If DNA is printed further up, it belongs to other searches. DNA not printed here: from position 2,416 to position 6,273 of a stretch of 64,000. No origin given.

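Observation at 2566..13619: Three divergent paralogues of an uncharacterised secreted PDZ / alpha-alpha-toroid-like / HEAT-repeat protein, interleaved with a SASA O-acetylesterase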

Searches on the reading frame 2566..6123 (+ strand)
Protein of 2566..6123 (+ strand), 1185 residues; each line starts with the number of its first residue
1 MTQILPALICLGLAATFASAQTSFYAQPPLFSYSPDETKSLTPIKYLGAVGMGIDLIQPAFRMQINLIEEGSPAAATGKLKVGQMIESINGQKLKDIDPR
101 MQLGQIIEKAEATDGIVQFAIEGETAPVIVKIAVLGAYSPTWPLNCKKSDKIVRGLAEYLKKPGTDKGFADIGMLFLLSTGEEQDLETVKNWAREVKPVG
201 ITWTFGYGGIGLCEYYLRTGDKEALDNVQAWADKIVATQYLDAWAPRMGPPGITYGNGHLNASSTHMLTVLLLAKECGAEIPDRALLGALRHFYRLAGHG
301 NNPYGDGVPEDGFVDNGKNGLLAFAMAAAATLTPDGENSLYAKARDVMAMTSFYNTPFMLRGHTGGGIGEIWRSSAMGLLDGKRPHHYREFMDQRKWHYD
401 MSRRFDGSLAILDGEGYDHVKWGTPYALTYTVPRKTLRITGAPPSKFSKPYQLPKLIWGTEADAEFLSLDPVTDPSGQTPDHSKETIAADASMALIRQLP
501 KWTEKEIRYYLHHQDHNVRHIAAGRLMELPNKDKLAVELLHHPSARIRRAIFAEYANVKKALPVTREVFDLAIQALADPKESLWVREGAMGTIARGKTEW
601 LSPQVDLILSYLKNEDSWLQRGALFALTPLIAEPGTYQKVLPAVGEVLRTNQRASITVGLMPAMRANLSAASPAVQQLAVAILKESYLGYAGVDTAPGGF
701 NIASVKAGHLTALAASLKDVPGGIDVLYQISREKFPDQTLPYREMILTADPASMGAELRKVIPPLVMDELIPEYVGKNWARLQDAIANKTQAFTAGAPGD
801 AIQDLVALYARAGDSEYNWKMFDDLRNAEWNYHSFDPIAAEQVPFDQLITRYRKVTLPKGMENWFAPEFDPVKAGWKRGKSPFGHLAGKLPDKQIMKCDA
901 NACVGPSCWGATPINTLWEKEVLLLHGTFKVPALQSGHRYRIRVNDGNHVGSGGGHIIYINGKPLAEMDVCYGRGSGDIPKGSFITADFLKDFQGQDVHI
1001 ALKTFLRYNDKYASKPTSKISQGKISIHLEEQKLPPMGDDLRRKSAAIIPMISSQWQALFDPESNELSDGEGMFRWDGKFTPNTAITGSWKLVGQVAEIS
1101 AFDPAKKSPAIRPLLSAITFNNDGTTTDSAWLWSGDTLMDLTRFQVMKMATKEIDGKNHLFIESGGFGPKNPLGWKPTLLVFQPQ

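Call 4: search_protein_families(library=pfam, proteins=[window:2566-6123:+], max_evalue=0.1)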
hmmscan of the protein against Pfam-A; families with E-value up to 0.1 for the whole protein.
window:2566-6123:+ (1185 aa): 4 families
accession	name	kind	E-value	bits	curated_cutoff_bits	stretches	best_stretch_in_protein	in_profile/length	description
PF19805.5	DUF6288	-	8.4e-114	381.3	26.3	1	62-442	2-402/402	Family of unknown function (DUF6288)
PF17820.7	PDZ_6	-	3.4e-05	23.9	27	1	65-98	2-34/54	PDZ domain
PF00595.29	PDZ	-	8.4e-05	23.3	23.2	1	62-103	26-65/81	PDZ domain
PF13646.12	HEAT_2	-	0.0017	19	27.7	0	493-551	22-82/88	HEAT repeats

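Call 5: search_protein_families(library=ncbifam, proteins=[window:2566-6123:+], max_evalue=0.1)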
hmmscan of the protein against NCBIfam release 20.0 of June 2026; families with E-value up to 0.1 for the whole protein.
window:2566-6123:+ (1185 aa): 2 families
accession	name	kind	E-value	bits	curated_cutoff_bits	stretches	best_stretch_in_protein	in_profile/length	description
NF051464.1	tail_spec_CT441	exception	0.003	16.3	700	1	48-108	245-305/645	tail-specific protease Tsp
TIGR00225.1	prc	subfamily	0.068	12.2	218.6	0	34-109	35-105/335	C-terminal processing peptidase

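Call 49: find_homologous_proteins(query=window:2566-6123:+)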
Query window:2566-6123:+ (1185 aa): 2016 proteins with E <= 0.001 among 8000 candidates; the best 120 are listed.
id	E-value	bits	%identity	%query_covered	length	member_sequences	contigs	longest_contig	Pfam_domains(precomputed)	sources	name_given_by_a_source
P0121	0.0e+0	2484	89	100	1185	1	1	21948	PF19805.6,PF13646.13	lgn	-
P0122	0.0e+0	2457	88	100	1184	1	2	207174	PF19805.6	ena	-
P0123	0.0e+0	2442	87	100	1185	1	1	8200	PF19805.6,PF00595.30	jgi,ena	-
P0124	0.0e+0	1758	64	98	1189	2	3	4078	PF19805.6,PF17820.8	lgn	-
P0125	0.0e+0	1612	59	100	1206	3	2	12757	PF19805.6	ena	-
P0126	0.0e+0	1606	59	100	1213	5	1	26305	PF19805.6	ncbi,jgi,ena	jgi:hypothetical protein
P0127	0.0e+0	1594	59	98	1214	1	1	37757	PF19805.6,PF17820.8,PF13646.13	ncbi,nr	ncbi:MAG: hypothetical protein IID44_06720 [Planctomycetes bacterium]|nr:hypothetical protein [Planc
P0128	0.0e+0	1584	59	99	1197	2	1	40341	PF19805.6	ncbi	-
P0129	0.0e+0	1582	58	99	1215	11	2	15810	PF19805.6,PF17820.8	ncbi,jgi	-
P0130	0.0e+0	1580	58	100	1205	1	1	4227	PF19805.6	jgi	jgi:hypothetical protein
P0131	0.0e+0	1580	58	100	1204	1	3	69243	PF19805.6,PF13646.13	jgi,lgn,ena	-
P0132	0.0e+0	1579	59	99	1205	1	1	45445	PF19805.6,PF17820.8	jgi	-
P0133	0.0e+0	1579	58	100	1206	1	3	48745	PF19805.6,PF17820.8,PF00595.30,PF13646.13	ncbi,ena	-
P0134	0.0e+0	1578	58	99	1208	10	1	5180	PF19805.6,PF17820.8,PF00595.30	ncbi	ncbi:MAG: DUF6288 domain-containing protein [Pirellulaceae bacterium]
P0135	0.0e+0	1577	58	99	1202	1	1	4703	PF19805.6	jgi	-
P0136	0.0e+0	1576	59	98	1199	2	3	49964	PF19805.6,PF17820.8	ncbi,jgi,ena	-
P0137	0.0e+0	1576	57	100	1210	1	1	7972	PF19805.6,PF17820.8,PF00595.30,PF13646.13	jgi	-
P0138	0.0e+0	1573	57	100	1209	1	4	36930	PF19805.6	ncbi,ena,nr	ncbi:MAG: hypothetical protein CMJ48_05415 [Planctomycetaceae bacterium]|nr:hypothetical protein [Pl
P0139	0.0e+0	1573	58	100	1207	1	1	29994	PF19805.6,PF17820.8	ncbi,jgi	-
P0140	0.0e+0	1572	58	99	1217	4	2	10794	PF19805.6,PF17820.8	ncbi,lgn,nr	ncbi:MAG: hypothetical protein AMS14_02575 [Planctomycetes bacterium DG_20]|nr:MAG: hypothetical pro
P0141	0.0e+0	1571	58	99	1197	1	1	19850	PF19805.6,PF17820.8,PF00595.30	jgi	jgi:hypothetical protein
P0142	0.0e+0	1571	58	99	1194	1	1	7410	PF19805.6,PF17820.8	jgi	-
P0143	0.0e+0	1571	59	100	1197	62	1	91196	PF19805.6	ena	-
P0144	0.0e+0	1569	58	99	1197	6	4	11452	PF19805.6,PF17820.8,PF00595.30,PF13646.13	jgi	jgi:hypothetical protein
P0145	0.0e+0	1568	58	99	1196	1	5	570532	PF19805.6,PF17820.8,PF13646.13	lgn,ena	-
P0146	0.0e+0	1568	58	100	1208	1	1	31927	PF19805.6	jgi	jgi:hypothetical protein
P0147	0.0e+0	1567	57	99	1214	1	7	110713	PF19805.6,PF17820.8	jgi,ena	-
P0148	0.0e+0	1566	57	100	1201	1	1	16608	PF19805.6,PF13646.13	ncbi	-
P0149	0.0e+0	1566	58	98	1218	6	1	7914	PF19805.6,PF13646.13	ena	-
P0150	0.0e+0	1565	58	98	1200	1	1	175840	PF19805.6,PF17820.8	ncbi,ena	-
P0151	0.0e+0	1564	58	99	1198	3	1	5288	PF19805.6,PF17820.8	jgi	jgi:hypothetical protein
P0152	0.0e+0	1564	57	100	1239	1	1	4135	PF19805.6,PF17820.8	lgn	-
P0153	0.0e+0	1563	58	99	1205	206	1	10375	PF19805.6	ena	-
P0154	0.0e+0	1562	59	98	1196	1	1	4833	PF19805.6,PF17820.8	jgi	jgi:hypothetical protein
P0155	0.0e+0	1562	57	100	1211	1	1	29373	PF19805.6,PF17820.8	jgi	jgi:hypothetical protein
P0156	0.0e+0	1561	57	99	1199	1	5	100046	PF19805.6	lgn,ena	-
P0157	0.0e+0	1561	57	100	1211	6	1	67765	PF19805.6,PF17820.8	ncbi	-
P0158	0.0e+0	1560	59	99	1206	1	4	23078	PF19805.6,PF13646.13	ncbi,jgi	-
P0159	0.0e+0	1560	58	100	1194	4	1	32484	PF19805.6,PF17820.8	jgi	jgi:hypothetical protein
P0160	0.0e+0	1559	58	100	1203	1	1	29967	PF19805.6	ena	-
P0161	0.0e+0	1559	57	99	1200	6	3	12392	PF19805.6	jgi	jgi:hypothetical protein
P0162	0.0e+0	1558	58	100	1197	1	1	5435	PF19805.6,PF17820.8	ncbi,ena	-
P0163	0.0e+0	1558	57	99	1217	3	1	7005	PF19805.6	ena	-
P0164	0.0e+0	1557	58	100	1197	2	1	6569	PF19805.6,PF17820.8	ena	-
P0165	0.0e+0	1557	57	99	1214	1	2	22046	PF19805.6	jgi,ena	jgi:hypothetical protein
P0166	0.0e+0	1557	57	98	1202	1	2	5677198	PF19805.6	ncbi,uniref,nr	ncbi:hypothetical protein HAHE_27640 [Haloferula helveola]|uniref:PDZ domain-containing protein n=1 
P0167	0.0e+0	1556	58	100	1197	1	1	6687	PF19805.6,PF17820.8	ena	-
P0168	0.0e+0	1556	58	100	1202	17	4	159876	PF19805.6,PF17820.8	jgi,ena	jgi:hypothetical protein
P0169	0.0e+0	1556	57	100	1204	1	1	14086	PF19805.6,PF00595.30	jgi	-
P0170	0.0e+0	1555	59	98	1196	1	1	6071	PF19805.6,PF17820.8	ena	-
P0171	0.0e+0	1555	58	100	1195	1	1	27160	PF19805.6,PF17820.8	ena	-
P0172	0.0e+0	1555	59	98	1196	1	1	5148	PF19805.6,PF17820.8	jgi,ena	-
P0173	0.0e+0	1554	58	99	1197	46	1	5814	PF19805.6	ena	-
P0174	0.0e+0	1554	58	100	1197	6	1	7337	PF19805.6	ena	-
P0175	0.0e+0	1554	58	99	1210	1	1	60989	PF19805.6,PF17820.8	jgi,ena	-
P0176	0.0e+0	1554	59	98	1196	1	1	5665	PF19805.6,PF17820.8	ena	-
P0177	0.0e+0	1554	58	100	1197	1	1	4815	PF19805.6,PF17820.8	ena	-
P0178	0.0e+0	1553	58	100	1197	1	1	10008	PF19805.6,PF17820.8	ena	-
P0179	0.0e+0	1553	58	100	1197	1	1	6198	PF19805.6,PF17820.8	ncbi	-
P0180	0.0e+0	1552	59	98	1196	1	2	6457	PF19805.6,PF17820.8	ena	-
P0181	0.0e+0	1552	59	98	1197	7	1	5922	PF19805.6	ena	-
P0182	0.0e+0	1552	58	100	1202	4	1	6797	PF19805.6,PF13646.13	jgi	jgi:hypothetical protein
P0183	0.0e+0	1552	58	98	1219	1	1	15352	PF19805.6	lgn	-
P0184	0.0e+0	1552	58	99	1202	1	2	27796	PF19805.6,PF17820.8,PF13646.13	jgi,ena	-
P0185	0.0e+0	1551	58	99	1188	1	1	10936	PF19805.6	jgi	jgi:hypothetical protein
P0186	0.0e+0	1551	59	98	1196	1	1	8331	PF19805.6,PF17820.8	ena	-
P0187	0.0e+0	1551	58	98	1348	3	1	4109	PF19805.6,PF13646.13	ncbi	ncbi:MAG: hypothetical protein ACI8XO_004928, partial [Verrucomicrobiales bacterium]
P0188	0.0e+0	1551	58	100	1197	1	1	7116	PF19805.6,PF00595.30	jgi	-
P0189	0.0e+0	1550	59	98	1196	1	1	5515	PF19805.6,PF17820.8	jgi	-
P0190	0.0e+0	1550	57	100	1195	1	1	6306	PF19805.6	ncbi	-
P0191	0.0e+0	1550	56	100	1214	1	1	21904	PF19805.6,PF17820.8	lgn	-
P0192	0.0e+0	1550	59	98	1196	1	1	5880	PF19805.6,PF17820.8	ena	-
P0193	0.0e+0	1549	58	98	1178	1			PF19805.6,PF17820.8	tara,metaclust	tara:strand:+ start:1052 stop:4588 length:3537 start_codon:yes stop_codon:yes gene_type:complete|met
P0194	0.0e+0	1549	59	98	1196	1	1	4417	PF19805.6,PF17820.8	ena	-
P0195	0.0e+0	1549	57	100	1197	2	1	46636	PF19805.6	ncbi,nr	ncbi:MAG: hypothetical protein CMJ78_01395 [Planctomycetaceae bacterium]|nr:hypothetical protein [Pl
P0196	0.0e+0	1549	58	98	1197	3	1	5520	PF19805.6,PF17820.8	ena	-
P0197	0.0e+0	1548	58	99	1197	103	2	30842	PF19805.6,PF17820.8,PF13646.13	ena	-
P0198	0.0e+0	1548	56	100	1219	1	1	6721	PF19805.6,PF17820.8,PF13646.13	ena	-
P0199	0.0e+0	1548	58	99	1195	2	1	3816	PF19805.6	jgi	-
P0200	0.0e+0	1547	59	96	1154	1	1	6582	PF19805.6,PF17820.8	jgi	-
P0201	0.0e+0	1547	58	99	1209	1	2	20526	PF19805.6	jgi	-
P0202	0.0e+0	1547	57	99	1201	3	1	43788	PF19805.6,PF17820.8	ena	-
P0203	0.0e+0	1547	57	99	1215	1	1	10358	PF19805.6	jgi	jgi:hypothetical protein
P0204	0.0e+0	1546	59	98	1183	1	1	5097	PF19805.6,PF17820.8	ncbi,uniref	ncbi:uncharacterized protein METZ01_LOCUS124211 [marine metagenome]|uniref:PDZ domain-containing pro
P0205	0.0e+0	1546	57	98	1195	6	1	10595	PF19805.6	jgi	jgi:hypothetical protein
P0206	0.0e+0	1545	57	99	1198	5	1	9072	PF19805.6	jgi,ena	-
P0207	0.0e+0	1545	58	100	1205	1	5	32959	PF19805.6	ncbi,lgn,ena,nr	ncbi:MAG: hypothetical protein H8E27_00265 [Verrucomicrobia subdivision 3 bacterium]|nr:hypothetical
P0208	0.0e+0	1545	57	98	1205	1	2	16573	PF19805.6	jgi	jgi:hypothetical protein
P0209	0.0e+0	1544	58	99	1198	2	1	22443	PF19805.6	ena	-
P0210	0.0e+0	1544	59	99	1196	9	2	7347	PF19805.6,PF17820.8,PF00595.30,PF13646.13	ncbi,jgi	-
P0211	0.0e+0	1544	57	99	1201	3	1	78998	PF19805.6,PF17820.8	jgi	jgi:hypothetical protein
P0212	0.0e+0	1544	57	100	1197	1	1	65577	PF19805.6,PF17820.8,PF13646.13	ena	-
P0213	0.0e+0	1543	56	99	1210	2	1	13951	PF19805.6,PF17820.8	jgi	jgi:hypothetical protein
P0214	0.0e+0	1542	58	98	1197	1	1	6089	PF19805.6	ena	-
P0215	0.0e+0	1542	58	100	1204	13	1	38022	PF19805.6,PF13646.13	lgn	-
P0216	0.0e+0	1542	57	99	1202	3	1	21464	PF19805.6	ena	-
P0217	0.0e+0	1541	57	100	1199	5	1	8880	PF19805.6,PF17820.8,PF13646.13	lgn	-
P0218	0.0e+0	1541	57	99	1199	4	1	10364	PF19805.6,PF17820.8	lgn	-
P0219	0.0e+0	1540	58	98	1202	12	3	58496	PF19805.6,PF17820.8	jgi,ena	-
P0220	0.0e+0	1540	57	99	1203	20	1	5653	PF19805.6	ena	-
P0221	0.0e+0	1539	56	99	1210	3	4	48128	PF19805.6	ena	-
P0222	0.0e+0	1539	56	100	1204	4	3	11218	PF19805.6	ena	-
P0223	0.0e+0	1539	58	99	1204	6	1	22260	PF19805.6,PF17820.8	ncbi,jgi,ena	-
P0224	0.0e+0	1539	57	98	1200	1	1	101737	PF19805.6,PF17820.8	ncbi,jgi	-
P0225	0.0e+0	1539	57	100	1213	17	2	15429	PF19805.6,PF00595.30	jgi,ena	-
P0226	0.0e+0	1538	57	99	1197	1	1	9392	PF19805.6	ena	-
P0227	0.0e+0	1538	57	99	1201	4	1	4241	PF19805.6,PF17820.8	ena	-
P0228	0.0e+0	1538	57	99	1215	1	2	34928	PF19805.6,PF13646.13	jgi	-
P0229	0.0e+0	1537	57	100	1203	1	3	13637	PF19805.6,PF17820.8,PF13646.13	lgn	-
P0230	0.0e+0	1536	56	99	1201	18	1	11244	PF19805.6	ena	-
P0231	0.0e+0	1536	57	99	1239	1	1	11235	PF19805.6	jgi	-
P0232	0.0e+0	1535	57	100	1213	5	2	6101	PF19805.6,PF17820.8,PF00595.30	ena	-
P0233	0.0e+0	1534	56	100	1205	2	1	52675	PF19805.6,PF17820.8,PF00595.30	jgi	-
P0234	0.0e+0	1534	57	99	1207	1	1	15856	PF19805.6,PF13646.13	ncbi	-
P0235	0.0e+0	1533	56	100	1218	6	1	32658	PF19805.6,PF17820.8,PF13646.13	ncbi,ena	-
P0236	0.0e+0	1533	57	100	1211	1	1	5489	PF19805.6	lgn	-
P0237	0.0e+0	1533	57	100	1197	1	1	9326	PF19805.6,PF13646.13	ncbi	-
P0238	0.0e+0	1532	57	100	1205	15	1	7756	PF19805.6,PF17820.8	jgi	jgi:hypothetical protein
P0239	0.0e+0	1532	56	100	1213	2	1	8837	PF19805.6,PF17820.8,PF13646.13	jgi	jgi:hypothetical protein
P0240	0.0e+0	1531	57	99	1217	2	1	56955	PF19805.6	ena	-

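Call 56: find_encoding_contigs(protein=P0166, flank=10000, max_places=1)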
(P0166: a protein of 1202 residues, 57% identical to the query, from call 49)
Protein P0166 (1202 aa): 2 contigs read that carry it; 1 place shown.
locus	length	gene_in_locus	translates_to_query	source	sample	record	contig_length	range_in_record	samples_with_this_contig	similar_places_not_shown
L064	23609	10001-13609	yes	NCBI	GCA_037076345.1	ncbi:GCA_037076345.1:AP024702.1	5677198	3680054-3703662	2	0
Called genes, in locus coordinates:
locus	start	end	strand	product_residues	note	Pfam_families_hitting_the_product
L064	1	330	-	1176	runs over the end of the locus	-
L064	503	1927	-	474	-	PF04773:FecR (weak)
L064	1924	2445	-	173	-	PF08281:Sigma70_r4_2 (faint), PF04542:Sigma70_r2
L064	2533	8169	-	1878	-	PF07995:GSDH, PF13385:Laminin_G_3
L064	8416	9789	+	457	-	PF04450:BSP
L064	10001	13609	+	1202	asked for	PF19805:DUF6288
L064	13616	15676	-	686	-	PF02065:Melibiase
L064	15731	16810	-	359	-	PF00724:Oxidored_FMN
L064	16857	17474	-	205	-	PF04264:YceI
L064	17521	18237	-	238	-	PF02678:Pirin, PF07883:Cupin_2 (weak), PF17954:Pirin_C_2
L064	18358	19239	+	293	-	PF00126:HTH_1, PF03466:LysR_substrate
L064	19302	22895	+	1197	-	-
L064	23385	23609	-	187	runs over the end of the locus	-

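Call 58: find_encoding_contigs(protein=P0145, flank=10000, max_places=1)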
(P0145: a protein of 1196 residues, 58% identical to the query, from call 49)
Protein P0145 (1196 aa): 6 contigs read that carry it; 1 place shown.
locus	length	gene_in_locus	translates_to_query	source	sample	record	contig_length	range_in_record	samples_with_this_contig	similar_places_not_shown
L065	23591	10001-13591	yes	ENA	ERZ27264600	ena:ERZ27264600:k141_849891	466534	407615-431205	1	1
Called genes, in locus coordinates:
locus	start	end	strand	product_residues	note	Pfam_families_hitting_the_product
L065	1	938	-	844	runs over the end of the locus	PF07635:PSCyt1 (weak), PF07631:PSD4, PF07627:PSCyt3, PF07624:PSD2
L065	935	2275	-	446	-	PF07586:HXXSHH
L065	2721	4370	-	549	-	PF01757:Acyl_transf_3, PF00023:Ank (faint), PF12796:Ank_2, PF01757:Acyl_transf_3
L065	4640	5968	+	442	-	PF01011:PQQ (faint), PF13360:PQQ_2, PF13570:Beta-prop_ACSF4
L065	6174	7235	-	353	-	PF00023:Ank (faint), PF12796:Ank_2, PF13637:Ank_4 (faint), PF13857:Ank_5 (faint)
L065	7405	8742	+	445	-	PF01546:Peptidase_M20, PF07687:M20_dimer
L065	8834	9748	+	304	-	PF27149:YdjY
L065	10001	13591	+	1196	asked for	PF17820:PDZ_6 (weak), PF19805:DUF6288, PF13646:HEAT_2 (weak)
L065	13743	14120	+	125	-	-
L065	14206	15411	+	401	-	PF13646:HEAT_2 (faint)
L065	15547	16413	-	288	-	PF00165:HTH_AraC (weak), PF12833:HTH_18, PF02870:Methyltransf_1N (weak), PF01035:DNA_binding_1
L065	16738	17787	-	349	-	PF00268:Ribonuc_red_sm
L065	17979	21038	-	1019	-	PF03477:ATP-cone, PF00317:Ribonuc_red_lgN, PF02867:Ribonuc_red_lgC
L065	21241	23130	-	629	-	-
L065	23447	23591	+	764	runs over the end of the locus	PF07631:PSD4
